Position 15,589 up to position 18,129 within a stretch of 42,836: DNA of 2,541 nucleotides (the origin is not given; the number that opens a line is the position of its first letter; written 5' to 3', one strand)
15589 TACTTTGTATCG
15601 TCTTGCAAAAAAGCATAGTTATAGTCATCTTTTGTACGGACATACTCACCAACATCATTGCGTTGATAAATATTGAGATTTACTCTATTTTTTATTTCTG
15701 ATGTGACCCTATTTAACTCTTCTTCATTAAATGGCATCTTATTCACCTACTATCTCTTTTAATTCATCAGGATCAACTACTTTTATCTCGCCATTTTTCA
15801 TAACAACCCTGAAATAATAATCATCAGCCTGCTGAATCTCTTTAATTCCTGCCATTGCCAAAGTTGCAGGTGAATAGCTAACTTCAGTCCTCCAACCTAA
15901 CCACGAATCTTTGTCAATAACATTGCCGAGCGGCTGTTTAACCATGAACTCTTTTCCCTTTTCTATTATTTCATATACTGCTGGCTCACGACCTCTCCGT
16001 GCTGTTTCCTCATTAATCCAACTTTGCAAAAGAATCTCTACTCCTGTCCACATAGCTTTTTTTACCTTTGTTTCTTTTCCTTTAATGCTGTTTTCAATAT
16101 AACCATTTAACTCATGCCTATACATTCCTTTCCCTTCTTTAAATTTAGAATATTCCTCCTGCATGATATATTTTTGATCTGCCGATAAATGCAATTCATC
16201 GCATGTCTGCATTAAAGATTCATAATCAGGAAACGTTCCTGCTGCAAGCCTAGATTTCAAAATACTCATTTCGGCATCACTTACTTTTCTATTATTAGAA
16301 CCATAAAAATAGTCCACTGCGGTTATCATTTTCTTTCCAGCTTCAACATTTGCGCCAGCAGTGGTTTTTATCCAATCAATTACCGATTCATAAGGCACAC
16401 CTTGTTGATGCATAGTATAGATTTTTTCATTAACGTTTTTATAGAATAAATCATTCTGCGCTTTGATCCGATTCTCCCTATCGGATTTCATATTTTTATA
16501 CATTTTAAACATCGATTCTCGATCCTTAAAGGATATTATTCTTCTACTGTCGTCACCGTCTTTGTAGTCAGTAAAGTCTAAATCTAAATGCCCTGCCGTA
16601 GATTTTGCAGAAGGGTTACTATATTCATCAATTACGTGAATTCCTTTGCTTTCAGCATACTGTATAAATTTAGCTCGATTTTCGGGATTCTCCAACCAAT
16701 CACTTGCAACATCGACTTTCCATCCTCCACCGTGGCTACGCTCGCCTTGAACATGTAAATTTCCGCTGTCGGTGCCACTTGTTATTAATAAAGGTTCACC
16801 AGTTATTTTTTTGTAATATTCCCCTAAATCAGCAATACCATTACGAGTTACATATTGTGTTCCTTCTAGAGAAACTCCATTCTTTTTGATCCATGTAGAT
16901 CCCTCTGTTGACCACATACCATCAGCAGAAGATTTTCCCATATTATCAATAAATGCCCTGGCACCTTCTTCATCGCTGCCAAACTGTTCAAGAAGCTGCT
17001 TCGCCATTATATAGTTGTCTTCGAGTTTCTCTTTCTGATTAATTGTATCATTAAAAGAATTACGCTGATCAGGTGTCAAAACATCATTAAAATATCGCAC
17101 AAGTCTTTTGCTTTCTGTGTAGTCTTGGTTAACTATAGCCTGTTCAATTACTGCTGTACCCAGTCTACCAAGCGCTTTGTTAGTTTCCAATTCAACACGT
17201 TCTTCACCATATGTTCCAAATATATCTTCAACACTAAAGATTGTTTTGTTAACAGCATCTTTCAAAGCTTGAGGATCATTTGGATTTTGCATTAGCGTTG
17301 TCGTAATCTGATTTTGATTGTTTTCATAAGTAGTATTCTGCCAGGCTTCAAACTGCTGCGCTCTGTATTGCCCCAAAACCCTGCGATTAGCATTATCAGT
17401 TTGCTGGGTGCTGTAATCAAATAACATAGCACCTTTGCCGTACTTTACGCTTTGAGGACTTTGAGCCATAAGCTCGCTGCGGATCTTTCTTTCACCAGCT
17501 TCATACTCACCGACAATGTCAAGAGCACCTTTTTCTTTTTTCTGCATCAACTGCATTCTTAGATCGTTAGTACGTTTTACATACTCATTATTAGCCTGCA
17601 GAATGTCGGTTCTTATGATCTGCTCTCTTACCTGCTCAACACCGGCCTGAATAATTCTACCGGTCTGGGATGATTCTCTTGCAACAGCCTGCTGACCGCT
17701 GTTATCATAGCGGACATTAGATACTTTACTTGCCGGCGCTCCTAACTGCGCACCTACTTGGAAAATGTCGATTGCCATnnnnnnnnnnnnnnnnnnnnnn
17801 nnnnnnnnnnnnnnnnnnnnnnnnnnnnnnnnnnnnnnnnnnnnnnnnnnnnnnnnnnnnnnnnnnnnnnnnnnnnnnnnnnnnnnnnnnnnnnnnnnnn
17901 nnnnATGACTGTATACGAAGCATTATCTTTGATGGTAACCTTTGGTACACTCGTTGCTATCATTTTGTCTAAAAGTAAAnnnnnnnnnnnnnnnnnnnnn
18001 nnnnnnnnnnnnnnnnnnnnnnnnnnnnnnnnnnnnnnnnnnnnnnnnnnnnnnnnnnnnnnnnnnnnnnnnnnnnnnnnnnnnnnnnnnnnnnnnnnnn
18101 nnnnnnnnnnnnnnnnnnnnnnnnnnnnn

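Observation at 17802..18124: Type I toxin-antitoxin-like module embedded antisense inside the virion operon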

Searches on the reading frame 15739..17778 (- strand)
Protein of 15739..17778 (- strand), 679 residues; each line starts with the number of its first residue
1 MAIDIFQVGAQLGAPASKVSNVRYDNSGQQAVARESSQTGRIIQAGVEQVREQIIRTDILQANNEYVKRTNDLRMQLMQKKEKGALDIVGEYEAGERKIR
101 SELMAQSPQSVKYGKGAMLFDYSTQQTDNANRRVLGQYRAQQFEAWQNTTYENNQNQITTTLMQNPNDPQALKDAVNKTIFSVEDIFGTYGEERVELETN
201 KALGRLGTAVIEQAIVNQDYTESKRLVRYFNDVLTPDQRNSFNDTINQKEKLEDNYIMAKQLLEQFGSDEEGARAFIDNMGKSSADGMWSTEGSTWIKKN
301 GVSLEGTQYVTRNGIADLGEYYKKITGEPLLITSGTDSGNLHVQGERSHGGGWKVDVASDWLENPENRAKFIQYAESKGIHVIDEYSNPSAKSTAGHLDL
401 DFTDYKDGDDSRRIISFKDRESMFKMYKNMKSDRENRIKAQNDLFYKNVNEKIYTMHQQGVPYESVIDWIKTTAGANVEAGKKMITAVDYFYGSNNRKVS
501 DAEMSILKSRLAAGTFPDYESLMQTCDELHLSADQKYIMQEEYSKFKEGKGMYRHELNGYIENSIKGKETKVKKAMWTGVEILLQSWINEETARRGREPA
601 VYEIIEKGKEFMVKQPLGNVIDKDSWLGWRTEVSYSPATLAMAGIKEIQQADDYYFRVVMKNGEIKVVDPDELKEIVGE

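Call 13: search_protein_families(library=phrogs, proteins=[window:15739-17778:-], max_evalue=0.00001)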
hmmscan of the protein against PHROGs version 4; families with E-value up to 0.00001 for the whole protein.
window:15739-17778:- (679 aa): 0 families

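Call 14: search_protein_families(library=pfam, proteins=[window:15739-17778:-], max_evalue=0.001)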
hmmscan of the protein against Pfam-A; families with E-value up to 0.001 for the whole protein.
window:15739-17778:- (679 aa): 0 families

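Call 16: find_related_loci(query=window:15739-17778:-, collection=genome_contigs, flank=4000)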
Query window:15739-17778:- (679 aa) in genome_contigs; peptide patterns used: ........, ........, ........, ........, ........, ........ (x = any residue, [..] = any of these).
42 stretches matched a pattern; 1 encode a relative of the query (tblastn E <= 1e-3); 1 distinct loci.
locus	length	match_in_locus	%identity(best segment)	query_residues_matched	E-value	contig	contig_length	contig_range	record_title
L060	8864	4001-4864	65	1-287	3e-112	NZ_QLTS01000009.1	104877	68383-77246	Phascolarctobacterium faecium DSM 14760 Ga0215641_109, whole genome shotgun sequence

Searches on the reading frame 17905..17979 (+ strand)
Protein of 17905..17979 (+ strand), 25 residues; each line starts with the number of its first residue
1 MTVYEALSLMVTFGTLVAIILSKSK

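Call 3: search_protein_families(library=pfam, proteins=[window:17905-17979:+], max_evalue=10)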
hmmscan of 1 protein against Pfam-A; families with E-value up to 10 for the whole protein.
seq(25 aa): 3 families
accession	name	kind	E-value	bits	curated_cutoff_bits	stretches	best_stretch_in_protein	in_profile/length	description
PF16935.10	Hol_Tox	-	9.5e-08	32.2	23.3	1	1-18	1-18/34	Putative Holin-like Toxin (Hol-Tox)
PF08173.16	YbgT_YccB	-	0.042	14.4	26.2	1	7-21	10-24/27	Membrane bound YbgT-like protein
PF21898.1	Sarcolamban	-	0.088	13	27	1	5-20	3-17/28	Sarcolamban protein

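Call 4: search_protein_families(library=ncbifam, proteins=[window:17905-17979:+], max_evalue=10)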
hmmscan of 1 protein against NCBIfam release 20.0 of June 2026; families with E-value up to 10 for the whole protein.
seq(25 aa): 1 family
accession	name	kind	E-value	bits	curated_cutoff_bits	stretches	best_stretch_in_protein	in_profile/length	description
NF052249.1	ComI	equivalog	0.00022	20.9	55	1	1-22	1-22/30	competence inhibitor ComI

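Call 30: search_dna_similar(query=window:17905-17979:+, collection=phages, mode=protein, max_evalue=10, max_rows=40)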
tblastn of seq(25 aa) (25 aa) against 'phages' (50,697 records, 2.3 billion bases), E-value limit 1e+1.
Records with a match: 38; places in all: 38; records where one place covers at least 80% of the query: 38.
Best place of each record, by identity: 60-80% 7; <60% 31.
By first word of the organism name: Brevibacillus 15; Streptococcus 13; Listeria 10.
By host as written in the record: Brevibacillus laterosporus 15; Listeria monocytogenes 10; Streptococcus acidominimus ATCC_51725 1; Streptococcus pyogenes ERR111864 1; Streptococcus pyogenes MGAS10394 1; Streptococcus dysgalactiae ATCC_27957 1; Streptococcus pyogenes ERR172141 1; Streptococcus pyogenes ERR448936 1; and 7 more.
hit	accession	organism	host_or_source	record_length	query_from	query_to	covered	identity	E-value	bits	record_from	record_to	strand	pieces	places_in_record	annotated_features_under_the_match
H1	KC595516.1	Brevibacillus phage Emery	Brevibacillus laterosporus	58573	1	25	100%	64.0%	5e-2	33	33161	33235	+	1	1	hypothetical protein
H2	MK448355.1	Streptococcus satellite phage Javan2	Streptococcus acidominimus ATCC_51725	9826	1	25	100%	61.5%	4e-1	30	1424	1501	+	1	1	none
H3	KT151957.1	Brevibacillus phage SecTim467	Brevibacillus laterosporus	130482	1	25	100%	60.0%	3e-2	34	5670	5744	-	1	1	hypothetical protein (x2)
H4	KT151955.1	Brevibacillus phage Jenst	Brevibacillus laterosporus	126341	1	25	100%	60.0%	3e-2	34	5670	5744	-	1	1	hypothetical protein (x2)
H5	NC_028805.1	Brevibacillus phage Jenst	Brevibacillus laterosporus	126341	1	25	100%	60.0%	3e-2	34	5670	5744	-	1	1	hypothetical protein (x2)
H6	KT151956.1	Brevibacillus phage Osiris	Brevibacillus laterosporus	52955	1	25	100%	60.0%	4e-2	34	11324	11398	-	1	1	hypothetical protein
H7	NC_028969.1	Brevibacillus phage Osiris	Brevibacillus laterosporus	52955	1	25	100%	60.0%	4e-2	34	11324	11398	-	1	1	hypothetical protein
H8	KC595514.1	Brevibacillus phage Jimmer2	Brevibacillus laterosporus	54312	1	25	100%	56.0%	2e-1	32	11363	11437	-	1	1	none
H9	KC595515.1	Brevibacillus phage Jimmer1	Brevibacillus laterosporus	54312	1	25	100%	56.0%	2e-1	32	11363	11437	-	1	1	none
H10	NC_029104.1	Brevibacillus phage Jimmer1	Brevibacillus laterosporus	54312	1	25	100%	56.0%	2e-1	32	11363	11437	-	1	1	none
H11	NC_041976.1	Brevibacillus phage Jimmer2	Brevibacillus laterosporus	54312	1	25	100%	56.0%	2e-1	32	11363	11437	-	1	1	none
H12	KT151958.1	Brevibacillus phage Powder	Brevibacillus laterosporus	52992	1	25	100%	56.0%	2e-1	32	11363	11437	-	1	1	hypothetical protein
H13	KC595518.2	Brevibacillus phage Davies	Brevibacillus laterosporus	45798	1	25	100%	56.0%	2e-1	32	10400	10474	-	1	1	hypothetical protein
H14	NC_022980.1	Brevibacillus phage Davies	Brevibacillus laterosporus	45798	1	25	100%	56.0%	2e-1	32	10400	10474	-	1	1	hypothetical protein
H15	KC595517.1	Brevibacillus phage Abouo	Brevibacillus laterosporus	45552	1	25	100%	56.0%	2e-1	32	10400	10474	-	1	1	hypothetical protein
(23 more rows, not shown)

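Call 32: get_annotated_region(hit=H6, flank=3500)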
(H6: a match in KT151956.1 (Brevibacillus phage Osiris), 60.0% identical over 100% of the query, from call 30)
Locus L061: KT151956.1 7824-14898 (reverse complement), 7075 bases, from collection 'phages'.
description: Brevibacillus phage Osiris, complete genome.
organism: Brevibacillus phage Osiris (NCBI taxid 1691955)
taxonomy: Viruses; Duplodnaviria; Heunggongvirae; Uroviricota; Caudoviricetes; Jimmervirus; Jimmervirus osiris
host: Brevibacillus laterosporus; source: honeybee larva; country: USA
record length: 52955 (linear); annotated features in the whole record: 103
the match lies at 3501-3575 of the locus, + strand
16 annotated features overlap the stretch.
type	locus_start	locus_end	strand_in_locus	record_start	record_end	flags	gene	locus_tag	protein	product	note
CDS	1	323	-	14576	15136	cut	-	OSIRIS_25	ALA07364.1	hypothetical protein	-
CDS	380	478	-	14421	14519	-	-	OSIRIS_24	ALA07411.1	hypothetical protein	-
CDS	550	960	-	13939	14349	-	-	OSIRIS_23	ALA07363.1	hypothetical protein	-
CDS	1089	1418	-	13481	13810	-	-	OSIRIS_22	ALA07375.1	hypothetical protein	-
CDS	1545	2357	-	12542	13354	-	-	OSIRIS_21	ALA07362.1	putative prophage antirepressor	-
CDS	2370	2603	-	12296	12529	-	-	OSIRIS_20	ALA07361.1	putative DNA binding/transcriptional regulator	-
CDS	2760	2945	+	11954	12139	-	-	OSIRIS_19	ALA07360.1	putative DNA binding/transcriptional regulator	-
CDS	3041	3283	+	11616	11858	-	-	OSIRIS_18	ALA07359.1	putative DNA binding/transcriptional regulator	-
CDS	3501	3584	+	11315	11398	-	-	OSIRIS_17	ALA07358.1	hypothetical protein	-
CDS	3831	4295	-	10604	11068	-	-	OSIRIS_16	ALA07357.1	putative portal protein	-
CDS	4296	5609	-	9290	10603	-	-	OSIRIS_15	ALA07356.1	putative tail sheath protein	-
CDS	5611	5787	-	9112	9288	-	-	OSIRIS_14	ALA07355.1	hypothetical protein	-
CDS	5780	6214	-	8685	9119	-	-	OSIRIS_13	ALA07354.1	hypothetical protein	-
CDS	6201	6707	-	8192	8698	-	-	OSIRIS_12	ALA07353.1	hypothetical protein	-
CDS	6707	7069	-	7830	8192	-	-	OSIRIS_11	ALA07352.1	putative head/tail joining protein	-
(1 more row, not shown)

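Call 33: get_annotated_region(hit=H1, flank=3500)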
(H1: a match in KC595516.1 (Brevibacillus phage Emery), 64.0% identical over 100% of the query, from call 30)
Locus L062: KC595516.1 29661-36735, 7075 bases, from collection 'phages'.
description: Brevibacillus phage Emery, complete genome.
organism: Brevibacillus phage Emery (NCBI taxid 1296660)
taxonomy: Viruses; Duplodnaviria; Heunggongvirae; Uroviricota; Caudoviricetes
host: Brevibacillus laterosporus; source: soil sample; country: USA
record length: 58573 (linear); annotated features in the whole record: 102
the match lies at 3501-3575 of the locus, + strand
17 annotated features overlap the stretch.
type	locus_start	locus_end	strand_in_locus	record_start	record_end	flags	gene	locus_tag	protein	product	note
CDS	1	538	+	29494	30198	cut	-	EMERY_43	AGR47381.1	hypothetical protein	gp43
CDS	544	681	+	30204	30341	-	-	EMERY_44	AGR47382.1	hypothetical protein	gp44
CDS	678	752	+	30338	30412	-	-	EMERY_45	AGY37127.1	hypothetical protein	gp45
CDS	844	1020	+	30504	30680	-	-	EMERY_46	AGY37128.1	hypothetical protein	gp46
CDS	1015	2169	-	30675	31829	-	-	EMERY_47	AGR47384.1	tyrosine recombinase XerC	gp47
CDS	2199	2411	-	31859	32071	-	-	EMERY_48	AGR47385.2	XRE family transcriptional regulator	gp48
CDS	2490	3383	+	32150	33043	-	-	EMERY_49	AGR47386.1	hypothetical protein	gp49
CDS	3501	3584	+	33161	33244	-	-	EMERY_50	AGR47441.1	hypothetical protein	gp50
CDS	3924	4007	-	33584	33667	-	-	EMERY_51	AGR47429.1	hypothetical protein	gp51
CDS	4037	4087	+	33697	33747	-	-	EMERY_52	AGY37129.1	hypothetical protein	gp52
CDS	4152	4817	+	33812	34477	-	-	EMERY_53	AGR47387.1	putative membrane protein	gp53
CDS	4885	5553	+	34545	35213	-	-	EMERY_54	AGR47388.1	hypothetical protein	gp54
CDS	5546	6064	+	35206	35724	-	-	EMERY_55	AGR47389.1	accessory gene regulator B family protein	gp55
CDS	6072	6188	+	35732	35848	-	-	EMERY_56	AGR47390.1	hypothetical protein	gp56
CDS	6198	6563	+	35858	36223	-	-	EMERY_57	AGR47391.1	hypothetical protein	gp57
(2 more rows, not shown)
